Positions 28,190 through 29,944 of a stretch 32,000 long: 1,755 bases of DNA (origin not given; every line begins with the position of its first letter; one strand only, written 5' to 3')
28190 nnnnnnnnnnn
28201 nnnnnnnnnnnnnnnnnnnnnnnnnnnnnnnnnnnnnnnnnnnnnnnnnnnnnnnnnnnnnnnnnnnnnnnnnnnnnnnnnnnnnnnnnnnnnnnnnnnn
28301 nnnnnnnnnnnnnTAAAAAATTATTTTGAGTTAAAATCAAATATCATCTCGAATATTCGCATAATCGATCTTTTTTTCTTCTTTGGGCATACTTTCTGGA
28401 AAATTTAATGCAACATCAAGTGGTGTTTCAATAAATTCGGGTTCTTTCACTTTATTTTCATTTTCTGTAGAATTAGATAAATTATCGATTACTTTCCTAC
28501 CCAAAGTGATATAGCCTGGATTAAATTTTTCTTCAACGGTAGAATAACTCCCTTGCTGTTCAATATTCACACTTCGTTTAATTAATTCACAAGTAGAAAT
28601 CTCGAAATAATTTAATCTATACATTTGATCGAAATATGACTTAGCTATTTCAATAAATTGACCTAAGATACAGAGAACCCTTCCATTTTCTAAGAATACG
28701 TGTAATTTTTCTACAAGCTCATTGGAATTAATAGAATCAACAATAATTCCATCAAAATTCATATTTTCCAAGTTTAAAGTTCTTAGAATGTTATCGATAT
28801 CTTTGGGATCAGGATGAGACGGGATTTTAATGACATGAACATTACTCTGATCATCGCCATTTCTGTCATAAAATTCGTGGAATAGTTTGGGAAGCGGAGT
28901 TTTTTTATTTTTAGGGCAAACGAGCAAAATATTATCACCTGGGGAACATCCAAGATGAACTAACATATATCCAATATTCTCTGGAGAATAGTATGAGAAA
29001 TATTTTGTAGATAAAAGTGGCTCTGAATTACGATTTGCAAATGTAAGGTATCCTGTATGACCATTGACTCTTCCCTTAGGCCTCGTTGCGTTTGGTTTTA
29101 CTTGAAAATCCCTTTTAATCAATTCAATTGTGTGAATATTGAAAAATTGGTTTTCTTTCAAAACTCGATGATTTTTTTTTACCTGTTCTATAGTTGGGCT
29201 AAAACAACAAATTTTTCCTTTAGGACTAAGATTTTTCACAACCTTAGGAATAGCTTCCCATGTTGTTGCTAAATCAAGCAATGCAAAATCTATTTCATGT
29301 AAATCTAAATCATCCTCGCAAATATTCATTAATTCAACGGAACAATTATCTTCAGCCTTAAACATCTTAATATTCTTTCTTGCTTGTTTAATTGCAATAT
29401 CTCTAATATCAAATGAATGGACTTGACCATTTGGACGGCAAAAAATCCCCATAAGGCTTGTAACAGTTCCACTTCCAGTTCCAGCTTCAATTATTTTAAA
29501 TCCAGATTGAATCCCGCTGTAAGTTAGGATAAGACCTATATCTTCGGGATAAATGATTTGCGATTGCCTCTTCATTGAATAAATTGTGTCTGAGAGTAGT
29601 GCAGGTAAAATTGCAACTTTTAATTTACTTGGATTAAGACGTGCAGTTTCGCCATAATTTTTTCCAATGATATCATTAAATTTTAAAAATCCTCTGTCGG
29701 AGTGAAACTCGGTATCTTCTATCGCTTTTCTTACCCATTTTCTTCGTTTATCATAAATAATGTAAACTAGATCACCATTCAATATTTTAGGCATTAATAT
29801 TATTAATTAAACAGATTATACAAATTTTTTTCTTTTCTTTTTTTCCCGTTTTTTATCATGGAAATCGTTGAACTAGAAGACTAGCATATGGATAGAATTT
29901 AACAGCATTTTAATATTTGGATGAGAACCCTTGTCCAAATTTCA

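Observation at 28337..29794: TrmI with a tandem, SAM-motif-less copy of its own catalytic domain: a single-chain analogue of eukaryotic Trm61/Trm6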

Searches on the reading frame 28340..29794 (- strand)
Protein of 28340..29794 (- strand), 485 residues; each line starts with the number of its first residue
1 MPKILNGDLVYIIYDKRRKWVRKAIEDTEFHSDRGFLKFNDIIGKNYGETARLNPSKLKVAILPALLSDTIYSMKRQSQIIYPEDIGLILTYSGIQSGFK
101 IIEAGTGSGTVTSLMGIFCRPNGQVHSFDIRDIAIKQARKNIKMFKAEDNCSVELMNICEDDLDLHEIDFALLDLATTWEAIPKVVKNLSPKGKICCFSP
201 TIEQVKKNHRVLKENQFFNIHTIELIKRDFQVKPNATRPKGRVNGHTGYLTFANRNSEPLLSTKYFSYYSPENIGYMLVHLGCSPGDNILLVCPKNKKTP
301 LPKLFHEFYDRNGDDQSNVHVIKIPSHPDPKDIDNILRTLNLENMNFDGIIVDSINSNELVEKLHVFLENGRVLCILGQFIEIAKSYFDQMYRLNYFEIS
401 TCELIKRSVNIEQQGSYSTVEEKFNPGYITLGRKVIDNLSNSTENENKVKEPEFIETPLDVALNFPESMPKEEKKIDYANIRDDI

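Call 3: search_protein_families(library=pfam, proteins=[window:28340-29794:-], max_evalue=1)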
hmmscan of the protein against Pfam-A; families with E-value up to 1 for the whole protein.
window:28340-29794:- (485 aa): 13 families
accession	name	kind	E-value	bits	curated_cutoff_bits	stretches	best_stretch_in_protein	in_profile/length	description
PF08704.16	GCD14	-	1.9e-40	139.5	26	2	74-234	17-181/247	tRNA methyltransferase complex GCD14 subunit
PF13847.12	Methyltransf_31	-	5.2e-08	33.1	27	1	96-210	2-127/145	Methyltransferase domain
PF01135.25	PCMT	-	2.9e-05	24.4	20.3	1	69-150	45-125/210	Protein-L-isoaspartate(D-aspartate) O-methyltransferase (PCMT)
PF14801.12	TrmI-like_N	-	0.00051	20.4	24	1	7-48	6-47/50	TrmI-like N-terminal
PF13649.12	Methyltransf_25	-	0.00065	20.8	27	1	101-188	1-88/97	Methyltransferase domain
PF06325.19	PrmA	-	0.0077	16.2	22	1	96-170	160-229/296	Ribosomal protein L11 methyltransferase (PrmA)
PF21985.2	TR61B_FKBP-like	-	0.04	14.2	27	1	27-52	26-51/55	TR61B FKBP-like domain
PF08242.18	Methyltransf_12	-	0.046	14.9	30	1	103-193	2-96/98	Methyltransferase domain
PF06962.18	rRNA_methylase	-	0.064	13.6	22.7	0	125-163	1-37/137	Putative rRNA methylase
PF05175.20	MTS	-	0.12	12.4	23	1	100-160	34-92/170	Methyltransferase small domain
PF13578.12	Methyltransf_24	-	0.13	13.6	26.3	1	102-191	1-92/105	Methyltransferase domain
PF01209.24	Ubie_methyltran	-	0.13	12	20.1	1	92-198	42-152/233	ubiE/COQ5 methyltransferase family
PF18096.6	Thump_like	-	0.16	12.3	26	1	219-255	25-63/78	THUMP domain-like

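Call 9: find_homologous_proteins(query=window:28340-29794:-, max_evalue=1e-10)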
Query window:28340-29794:- (485 aa): 424 proteins with E <= 1e-10 among 7695 candidates; the best 120 are listed.
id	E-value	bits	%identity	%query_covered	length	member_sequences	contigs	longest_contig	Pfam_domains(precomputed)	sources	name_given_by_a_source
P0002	2.4e-295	997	89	100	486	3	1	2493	PF13847.13,PF08704.17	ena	-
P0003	1.5e-280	949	86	100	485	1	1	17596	PF13847.13,PF08704.17,PF01135.26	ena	-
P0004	8.6e-262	887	80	99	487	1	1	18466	PF13847.13,PF14801.13,PF08704.17,PF01135.26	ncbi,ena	-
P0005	1.4e-258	876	80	100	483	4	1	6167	PF13847.13,PF08704.17,PF01135.26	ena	-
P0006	2.0e-254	863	79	100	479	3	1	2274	PF13847.13,PF08704.17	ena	-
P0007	3.5e-254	862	79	100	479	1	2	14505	PF13847.13,PF08704.17,PF01135.26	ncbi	-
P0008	5.0e-254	861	79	100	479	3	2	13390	PF13847.13,PF08704.17,PF01135.26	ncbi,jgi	ncbi:MAG: tRNA (adenine-N1)-methyltransferase [Promethearchaeota archaeon]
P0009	5.6e-253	858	79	99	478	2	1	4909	PF13847.13,PF08704.17,PF01135.26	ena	-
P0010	1.8e-252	856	78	99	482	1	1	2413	PF13847.13,PF08704.17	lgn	-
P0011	9.1e-252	854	79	100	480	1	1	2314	PF13847.13,PF08704.17,PF01135.26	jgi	-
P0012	4.8e-196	670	61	100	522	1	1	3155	PF13847.13,PF08704.17,PF01135.26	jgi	-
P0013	8.2e-138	478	48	100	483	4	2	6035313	PF13847.13,PF14801.13,PF08704.17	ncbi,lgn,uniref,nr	ncbi:hypothetical protein NEF87_004049 [Candidatus Lokiarchaeum ossiferum]|uniref:tRNA (adenine(58)-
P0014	3.5e-136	473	48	100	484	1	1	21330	PF13847.13,PF14801.13,PF08704.17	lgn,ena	-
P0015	1.2e-135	471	47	100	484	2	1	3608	PF13847.13,PF08704.17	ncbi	-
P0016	7.2e-131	455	46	100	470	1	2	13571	PF13847.13,PF08704.17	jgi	jgi:tRNA (adenine57-N1/adenine58-N1)-methyltransferase catalytic subunit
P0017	9.4e-129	448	47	100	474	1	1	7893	PF13847.13,PF08704.17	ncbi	-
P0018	2.2e-128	447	46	100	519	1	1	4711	PF13847.13,PF08704.17,PF01135.26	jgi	-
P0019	3.5e-124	433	46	100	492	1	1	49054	PF13847.13,PF08704.17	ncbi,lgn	-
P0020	1.5e-123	431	50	82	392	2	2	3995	PF13847.13,PF13649.13,PF08704.17,PF01135.26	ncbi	ncbi:MAG: tRNA (adenine-N1)-methyltransferase, partial [Promethearchaeota archaeon]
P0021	8.3e-114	399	44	99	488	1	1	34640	PF13847.13,PF08704.17,PF01135.26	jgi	jgi:tRNA (adenine57-N1/adenine58-N1)-methyltransferase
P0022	9.9e-114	399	45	96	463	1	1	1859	PF13847.13,PF08704.17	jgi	jgi:tRNA (adenine57-N1/adenine58-N1)-methyltransferase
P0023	5.0e-113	396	45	84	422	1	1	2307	PF13847.13,PF08704.17,PF01135.26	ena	-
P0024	6.9e-112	392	43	99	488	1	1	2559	PF13847.13,PF08704.17,PF01135.26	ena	-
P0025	5.4e-111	390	39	100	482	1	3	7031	PF13847.13,PF08704.17,PF01135.26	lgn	-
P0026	4.7e-110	386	42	99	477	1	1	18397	PF08704.17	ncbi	-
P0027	5.7e-110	386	46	95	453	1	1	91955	PF13847.13,PF14801.13,PF13649.13,PF08704.17,PF01135.26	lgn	-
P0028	4.0e-108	380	44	96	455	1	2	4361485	PF13847.13,PF13649.13,PF08704.17,PF01135.26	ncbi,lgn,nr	ncbi:MAG: methyltransferase domain-containing protein [Candidatus Lokiarchaeota archaeon]|nr:methylt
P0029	7.0e-105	369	41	99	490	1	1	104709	PF13847.13,PF08704.17,PF01135.26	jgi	jgi:tRNA (adenine57-N1/adenine58-N1)-methyltransferase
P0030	4.7e-104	367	42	95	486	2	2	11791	PF13847.13,PF14801.13,PF13649.13,PF08704.17,PF01135.26,PF01728.26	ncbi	ncbi:MAG: tRNA (adenine-N1)-methyltransferase [Promethearchaeota archaeon]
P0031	5.5e-104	366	41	95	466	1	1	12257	PF13847.13,PF14801.13,PF13649.13,PF08704.17,PF01135.26,PF01728.26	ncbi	ncbi:MAG: tRNA (adenine-N1)-methyltransferase [Promethearchaeota archaeon]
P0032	1.3e-103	365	44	96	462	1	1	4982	PF13847.13,PF14801.13,PF13649.13,PF01189.24,PF08704.17,PF01135.26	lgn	-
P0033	2.7e-103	364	40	95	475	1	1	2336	PF13847.13,PF13649.13,PF08704.17,PF01135.26,PF01728.26,PF08241.19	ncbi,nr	ncbi:MAG: methyltransferase domain-containing protein [Promethearchaeota archaeon]|nr:MAG: methyltra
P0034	6.0e-101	356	43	96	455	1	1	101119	PF13847.13,PF13649.13,PF08704.17,PF01135.26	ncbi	ncbi:tRNA (adenine-N1)-methyltransferase [Candidatus Harpocratesius sp.]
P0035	1.8e-100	355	41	96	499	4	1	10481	PF13847.13,PF14801.13,PF13649.13,PF08704.17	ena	-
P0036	8.4e-96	339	40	100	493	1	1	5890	PF13847.13,PF08704.17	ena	-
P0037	3.3e-94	334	32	92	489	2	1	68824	PF00398.27,PF02475.24,PF01189.24,PF08704.17,PF12847.14,PF08241.19,PF13847.13,PF06325.20,PF05175.21,PF03602.22,PF13649.13,PF01170.25,PF01135.26,PF09445.17,PF13679.13,PF13578.13,PF01209.25,PF08242.19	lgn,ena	-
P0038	3.2e-93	331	43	84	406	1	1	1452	PF13847.13,PF08704.17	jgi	jgi:tRNA (adenine57-N1/adenine58-N1)-methyltransferase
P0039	1.9e-92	328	32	90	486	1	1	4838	PF00398.27,PF02475.24,PF01189.24,PF01596.24,PF08704.17,PF12847.14,PF08241.19,PF13847.13,PF06325.20,PF05175.21,PF13649.13,PF01135.26,PF13679.13,PF13578.13,PF01209.25,PF08242.19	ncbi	-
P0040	7.6e-92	326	32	92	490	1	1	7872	PF02475.24,PF01189.24,PF08704.17,PF12847.14,PF08241.19,PF13847.13,PF06325.20,PF05175.21,PF13649.13,PF01135.26,PF09445.17,PF13679.13,PF13578.13,PF01209.25,PF08242.19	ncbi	-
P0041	7.6e-89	317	33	90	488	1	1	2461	PF13847.13,PF06325.20,PF05175.21,PF13649.13,PF08704.17,PF01135.26,PF12847.14,PF13578.13,PF08241.19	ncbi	-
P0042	4.3e-83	298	56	52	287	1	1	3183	PF13847.13,PF14801.13,PF13649.13,PF08704.17,PF01135.26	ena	-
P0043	3.0e-80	288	42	76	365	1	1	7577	PF08704.17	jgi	jgi:tRNA A58 N-methylase Trm61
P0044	3.2e-80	288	52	53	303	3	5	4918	PF13847.13,PF06325.20,PF05175.21,PF14801.13,PF13649.13,PF08704.17,PF01135.26,PF13679.13,PF01728.26,PF08241.19,PF08242.19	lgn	-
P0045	1.8e-79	286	53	53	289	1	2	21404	PF13847.13,PF14801.13,PF08704.17,PF01135.26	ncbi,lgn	ncbi:MAG: tRNA (adenine-N1)-methyltransferase [Candidatus Lokiarchaeota archaeon]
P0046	5.1e-79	284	48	56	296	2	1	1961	PF08704.17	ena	-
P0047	8.0e-78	280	52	52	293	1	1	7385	PF13847.13,PF06325.20,PF05175.21,PF14801.13,PF13649.13,PF08704.17,PF01135.26,PF08241.19,PF08242.19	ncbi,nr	ncbi:MAG: methyltransferase domain-containing protein [Candidatus Lokiarchaeota archaeon]|nr:methylt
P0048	5.4e-77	277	50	56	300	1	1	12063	PF13847.13,PF06325.20,PF14801.13,PF13649.13,PF08704.17,PF01135.26,PF08242.19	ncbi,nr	ncbi:MAG: tRNA (adenine-N1)-methyltransferase [archaeon]|nr:tRNA (adenine-N1)-methyltransferase [arc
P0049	2.1e-76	275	42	69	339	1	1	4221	PF08704.17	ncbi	ncbi:MAG: hypothetical protein ACTSWW_04715, partial [Promethearchaeota archaeon]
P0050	1.2e-75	273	51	52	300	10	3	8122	PF13847.13,PF06325.20,PF14801.13,PF13649.13,PF08704.17,PF01135.26,PF13679.13,PF01728.26,PF08241.19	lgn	-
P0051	1.3e-74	270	51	53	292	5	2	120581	PF13847.13,PF14801.13,PF08704.17,PF01135.26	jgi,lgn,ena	-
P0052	1.1e-73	267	52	52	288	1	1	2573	PF13847.13,PF06325.20,PF14801.13,PF13649.13,PF08704.17,PF01135.26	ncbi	ncbi:MAG: tRNA (adenine-N1)-methyltransferase [Promethearchaeota archaeon]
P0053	1.1e-73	267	52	52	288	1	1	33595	PF13847.13,PF06325.20,PF14801.13,PF13649.13,PF08704.17,PF01135.26,PF08242.19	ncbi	ncbi:MAG: tRNA (adenine-N1)-methyltransferase [Promethearchaeota archaeon]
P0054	1.5e-73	266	51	52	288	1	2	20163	PF13847.13,PF06325.20,PF14801.13,PF08704.17,PF01135.26,PF08242.19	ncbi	ncbi:MAG: tRNA (adenine-N1)-methyltransferase [Promethearchaeota archaeon]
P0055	2.1e-73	266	52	52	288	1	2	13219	PF13847.13,PF06325.20,PF14801.13,PF13649.13,PF08704.17,PF01135.26,PF01209.25,PF08241.19,PF08242.19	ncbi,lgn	ncbi:MAG: tRNA (adenine-N1)-methyltransferase [Candidatus Thorarchaeota archaeon]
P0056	3.3e-73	265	51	51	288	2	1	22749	PF13847.13,PF14801.13,PF13649.13,PF08704.17,PF01135.26,PF08241.19,PF08242.19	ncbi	ncbi:MAG: tRNA (adenine-N1)-methyltransferase [Candidatus Heimdallarchaeota archaeon]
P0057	3.7e-73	265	50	52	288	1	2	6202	PF13847.13,PF14801.13,PF13649.13,PF08704.17,PF01135.26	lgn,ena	-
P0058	6.0e-73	264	49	52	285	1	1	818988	PF13847.13,PF06325.20,PF05175.21,PF14801.13,PF13649.13,PF08704.17,PF01135.26,PF08241.19,PF08242.19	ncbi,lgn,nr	ncbi:MAG: tRNA (adenine-N1)-methyltransferase [Candidatus Lokiarchaeota archaeon]|nr:tRNA (adenine-N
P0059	3.1e-72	262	50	52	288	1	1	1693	PF13847.13,PF06325.20,PF05175.21,PF14801.13,PF13649.13,PF08704.17,PF01135.26,PF08241.19,PF08242.19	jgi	jgi:tRNA (adenine57-N1/adenine58-N1)-methyltransferase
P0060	4.3e-72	261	49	56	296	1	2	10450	PF13847.13,PF06325.20,PF14801.13,PF13649.13,PF08704.17,PF01135.26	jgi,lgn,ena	-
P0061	9.5e-72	260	49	52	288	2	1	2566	PF13847.13,PF14801.13,PF13649.13,PF08704.17,PF01135.26,PF08241.19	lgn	-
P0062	1.2e-71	260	44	65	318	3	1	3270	PF08704.17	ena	-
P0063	2.0e-71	259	49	51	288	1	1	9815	PF13847.13,PF14801.13,PF13649.13,PF08704.17,PF01135.26,PF08242.19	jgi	jgi:tRNA (adenine57-N1/adenine58-N1)-methyltransferase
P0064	2.1e-71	259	49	53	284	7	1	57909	PF13847.13,PF05175.21,PF14801.13,PF08704.17,PF01135.26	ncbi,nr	ncbi:MAG: tRNA (adenine-N1)-methyltransferase [Promethearchaeota archaeon]|nr:MAG: tRNA (adenine-N1)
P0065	7.0e-71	257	50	52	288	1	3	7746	PF13847.13,PF14801.13,PF13649.13,PF08704.17,PF01135.26,PF08241.19,PF08242.19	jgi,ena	-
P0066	8.4e-71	257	49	52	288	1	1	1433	PF13847.13,PF14801.13,PF13649.13,PF08704.17,PF01135.26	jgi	jgi:tRNA (adenine57-N1/adenine58-N1)-methyltransferase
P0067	9.3e-71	257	50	52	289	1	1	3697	PF13847.13,PF14801.13,PF08704.17,PF01135.26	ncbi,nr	ncbi:MAG: tRNA (adenine-N1)-methyltransferase [Promethearchaeota archaeon]|nr:MAG: tRNA (adenine-N1)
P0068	9.6e-71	257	50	52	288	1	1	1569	PF13847.13,PF14801.13,PF08704.17,PF01135.26,PF08242.19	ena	-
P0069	1.6e-70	256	50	52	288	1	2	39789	PF13847.13,PF14801.13,PF13649.13,PF08704.17,PF01135.26,PF08242.19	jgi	jgi:tRNA (adenine57-N1/adenine58-N1)-methyltransferase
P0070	2.0e-70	256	50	52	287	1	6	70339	PF13847.13,PF14801.13,PF13649.13,PF08704.17,PF01135.26,PF08241.19,PF08242.19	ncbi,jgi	ncbi:MAG: tRNA (adenine-N1)-methyltransferase [Promethearchaeota archaeon]|jgi:tRNA (adenine57-N1/ad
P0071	2.1e-70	256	46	53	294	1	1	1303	PF13847.13,PF06325.20,PF05175.21,PF14801.13,PF13649.13,PF08704.17,PF01135.26,PF01728.26,PF08241.19,PF08242.19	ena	-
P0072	3.4e-70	255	48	52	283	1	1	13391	PF13847.13,PF06325.20,PF05175.21,PF14801.13,PF13649.13,PF08704.17,PF01135.26,PF08241.19,PF08242.19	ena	-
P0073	5.5e-70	254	48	51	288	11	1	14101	PF13847.13,PF14801.13,PF13649.13,PF08704.17,PF01135.26,PF08241.19,PF08242.19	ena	-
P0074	6.2e-70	254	48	52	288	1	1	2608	PF13847.13,PF14801.13,PF13649.13,PF08704.17,PF01135.26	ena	-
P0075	9.9e-70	253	48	52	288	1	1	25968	PF13847.13,PF14801.13,PF13649.13,PF08704.17,PF01135.26,PF08241.19,PF08242.19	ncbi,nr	ncbi:MAG: tRNA (adenine-N1)-methyltransferase [Candidatus Lokiarchaeota archaeon]|nr:tRNA (adenine-N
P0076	2.4e-69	252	49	52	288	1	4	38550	PF13847.13,PF14801.13,PF13649.13,PF08704.17,PF01135.26,PF08242.19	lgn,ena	-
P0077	3.3e-69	252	48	52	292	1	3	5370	PF13847.13,PF14801.13,PF13649.13,PF02390.24,PF08704.17,PF01135.26,PF08241.19,PF08242.19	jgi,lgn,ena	-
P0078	3.8e-69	252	48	52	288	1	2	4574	PF13847.13,PF14801.13,PF13649.13,PF08704.17,PF01135.26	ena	-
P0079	4.7e-69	251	48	52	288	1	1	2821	PF13847.13,PF14801.13,PF13649.13,PF08704.17,PF01135.26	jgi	jgi:tRNA (adenine57-N1/adenine58-N1)-methyltransferase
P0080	5.1e-69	251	48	51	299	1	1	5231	PF13847.13,PF14801.13,PF13649.13,PF02390.24,PF08704.17,PF01135.26,PF08241.19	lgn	-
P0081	6.0e-69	251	49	51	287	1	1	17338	PF13847.13,PF05175.21,PF14801.13,PF13649.13,PF08704.17,PF01135.26,PF13578.13,PF08241.19,PF08242.19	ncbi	-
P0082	6.5e-69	251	48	52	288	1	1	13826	PF13847.13,PF14801.13,PF13649.13,PF02390.24,PF08704.17,PF01135.26,PF08241.19,PF08242.19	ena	-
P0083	6.5e-69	251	47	51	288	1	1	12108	PF13847.13,PF14801.13,PF08704.17,PF01135.26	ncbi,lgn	-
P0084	6.8e-69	251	48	52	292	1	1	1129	PF13847.13,PF14801.13,PF13649.13,PF02390.24,PF08704.17,PF01135.26,PF08241.19,PF08242.19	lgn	-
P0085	7.7e-69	251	48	52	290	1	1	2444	PF13847.13,PF14801.13,PF13649.13,PF08704.17,PF01135.26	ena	-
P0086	7.8e-69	251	48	52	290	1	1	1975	PF13847.13,PF14801.13,PF13649.13,PF08704.17,PF01135.26,PF12847.14,PF08241.19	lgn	-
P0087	8.1e-69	250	48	52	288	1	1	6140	PF13847.13,PF14801.13,PF13649.13,PF08704.17,PF01135.26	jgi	jgi:tRNA (adenine57-N1/adenine58-N1)-methyltransferase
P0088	8.1e-69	250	47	52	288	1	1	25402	PF13847.13,PF14801.13,PF13649.13,PF02390.24,PF08704.17,PF01135.26,PF08241.19,PF08242.19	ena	-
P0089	8.5e-69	250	47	52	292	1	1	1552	PF13847.13,PF14801.13,PF13649.13,PF02390.24,PF08704.17,PF01135.26,PF08241.19,PF08242.19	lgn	-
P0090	8.5e-69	250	47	52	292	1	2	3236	PF13847.13,PF14801.13,PF13649.13,PF02390.24,PF08704.17,PF01135.26,PF08241.19,PF08242.19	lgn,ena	-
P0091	1.0e-68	250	47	52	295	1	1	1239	PF13847.13,PF14801.13,PF13649.13,PF08704.17,PF01135.26,PF08242.19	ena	-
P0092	1.0e-68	250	48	52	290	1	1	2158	PF13847.13,PF14801.13,PF13649.13,PF08704.17,PF01135.26,PF12847.14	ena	-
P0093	1.1e-68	250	48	52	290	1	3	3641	PF13847.13,PF14801.13,PF13649.13,PF08704.17,PF01135.26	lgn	-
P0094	1.2e-68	250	49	51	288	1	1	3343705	PF13847.13,PF06325.20,PF05175.21,PF14801.13,PF13649.13,PF08704.17,PF01135.26,PF08241.19,PF08242.19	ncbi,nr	ncbi:MAG: tRNA (adenine-N1)-methyltransferase [Promethearchaeota archaeon]|nr:MAG: tRNA (adenine-N1)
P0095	1.5e-68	250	47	52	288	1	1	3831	PF13847.13,PF14801.13,PF13649.13,PF08704.17,PF01135.26,PF08241.19,PF08242.19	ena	-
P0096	1.7e-68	249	48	52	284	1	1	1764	PF13847.13,PF05175.21,PF14801.13,PF13649.13,PF08704.17,PF01135.26,PF08242.19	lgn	-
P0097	1.9e-68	249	48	52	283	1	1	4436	PF13847.13,PF06325.20,PF05175.21,PF14801.13,PF13649.13,PF08704.17,PF01135.26,PF08241.19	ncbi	-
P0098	2.1e-68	249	43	58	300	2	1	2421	PF13847.13,PF05175.21,PF14801.13,PF13649.13,PF08704.17,PF01135.26,PF13578.13,PF08241.19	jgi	jgi:tRNA (adenine57-N1/adenine58-N1)-methyltransferase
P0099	2.6e-68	249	49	52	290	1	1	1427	PF13847.13,PF14801.13,PF13649.13,PF08704.17,PF01135.26,PF12847.14,PF08241.19,PF08242.19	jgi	-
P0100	2.9e-68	249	48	53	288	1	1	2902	PF13847.13,PF14801.13,PF13649.13,PF02390.24,PF08704.17,PF01135.26,PF08241.19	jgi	jgi:tRNA (adenine57-N1/adenine58-N1)-methyltransferase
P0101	3.0e-68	249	48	51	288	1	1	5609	PF13847.13,PF06325.20,PF05175.21,PF14801.13,PF13649.13,PF02390.24,PF08704.17,PF01135.26,PF08241.19,PF08242.19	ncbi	ncbi:MAG: tRNA (adenine-N1)-methyltransferase [Candidatus Thorarchaeota archaeon]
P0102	3.2e-68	249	48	53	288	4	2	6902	PF13847.13,PF06325.20,PF02353.27,PF05175.21,PF13649.13,PF08704.17,PF01135.26,PF01728.26,PF08241.19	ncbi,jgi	jgi:tRNA (adenine57-N1/adenine58-N1)-methyltransferase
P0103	3.2e-68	249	48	52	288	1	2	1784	PF13847.13,PF14801.13,PF13649.13,PF02390.24,PF08704.17,PF01135.26,PF08241.19,PF08242.19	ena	-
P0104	3.8e-68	248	48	52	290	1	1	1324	PF13847.13,PF14801.13,PF13649.13,PF08704.17,PF01135.26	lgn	-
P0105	4.2e-68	248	47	52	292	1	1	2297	PF13847.13,PF14801.13,PF13649.13,PF02390.24,PF08704.17,PF01135.26,PF08241.19,PF08242.19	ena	-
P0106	4.5e-68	248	47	52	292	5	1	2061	PF13847.13,PF14801.13,PF13649.13,PF02390.24,PF08704.17,PF01135.26,PF08241.19,PF08242.19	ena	-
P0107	4.6e-68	248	47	52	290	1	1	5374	PF13847.13,PF14801.13,PF13649.13,PF08704.17,PF01135.26,PF08241.19,PF08242.19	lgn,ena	-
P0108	5.3e-68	248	47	52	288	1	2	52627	PF13847.13,PF06325.20,PF14801.13,PF13649.13,PF08704.17,PF01135.26,PF08241.19,PF08242.19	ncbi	ncbi:MAG: tRNA (adenine-N1)-methyltransferase [Promethearchaeota archaeon]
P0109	5.4e-68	248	49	51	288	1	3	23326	PF13847.13,PF14801.13,PF13649.13,PF08704.17,PF01135.26,PF08241.19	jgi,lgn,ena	-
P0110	5.4e-68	248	48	52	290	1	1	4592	PF13847.13,PF14801.13,PF13649.13,PF08704.17,PF01135.26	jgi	-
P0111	5.8e-68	248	46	52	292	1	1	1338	PF13847.13,PF14801.13,PF13649.13,PF02390.24,PF08704.17,PF01135.26,PF08241.19,PF08242.19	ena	-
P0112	5.9e-68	248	48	52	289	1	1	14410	PF13847.13,PF14801.13,PF13649.13,PF08704.17,PF01135.26,PF08241.19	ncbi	-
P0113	7.3e-68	247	47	52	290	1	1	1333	PF13847.13,PF14801.13,PF13649.13,PF08704.17,PF01135.26,PF08241.19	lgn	-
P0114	1.0e-67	247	47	51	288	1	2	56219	PF13847.13,PF06325.20,PF14801.13,PF13649.13,PF08704.17,PF01135.26,PF08241.19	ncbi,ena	-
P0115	1.2e-67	247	48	52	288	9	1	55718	PF13847.13,PF14801.13,PF13649.13,PF08704.17,PF01135.26,PF08241.19,PF08242.19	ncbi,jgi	ncbi:MAG: tRNA (adenine-N1)-methyltransferase [Promethearchaeota archaeon]|jgi:tRNA (adenine57-N1/ad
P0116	1.2e-67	247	47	52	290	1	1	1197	PF13847.13,PF14801.13,PF13649.13,PF08704.17,PF01135.26,PF12847.14,PF08241.19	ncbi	-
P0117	1.5e-67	246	47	52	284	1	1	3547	PF13847.13,PF14801.13,PF13649.13,PF08704.17,PF01135.26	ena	-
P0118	1.5e-67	246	48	52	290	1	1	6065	PF13847.13,PF14801.13,PF13649.13,PF08704.17,PF01135.26,PF08241.19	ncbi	-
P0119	1.6e-67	246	47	52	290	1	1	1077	PF13847.13,PF14801.13,PF13649.13,PF08704.17,PF01135.26,PF08241.19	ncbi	-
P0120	1.7e-67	246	46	52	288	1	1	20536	PF13847.13,PF06325.20,PF14801.13,PF13649.13,PF02390.24,PF08704.17,PF01135.26,PF08241.19,PF08242.19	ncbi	ncbi:MAG: tRNA (adenine-N1)-methyltransferase [Candidatus Thorarchaeota archaeon]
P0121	1.9e-67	246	47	52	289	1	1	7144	PF13847.13,PF14801.13,PF13649.13,PF08704.17,PF01135.26,PF08241.19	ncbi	-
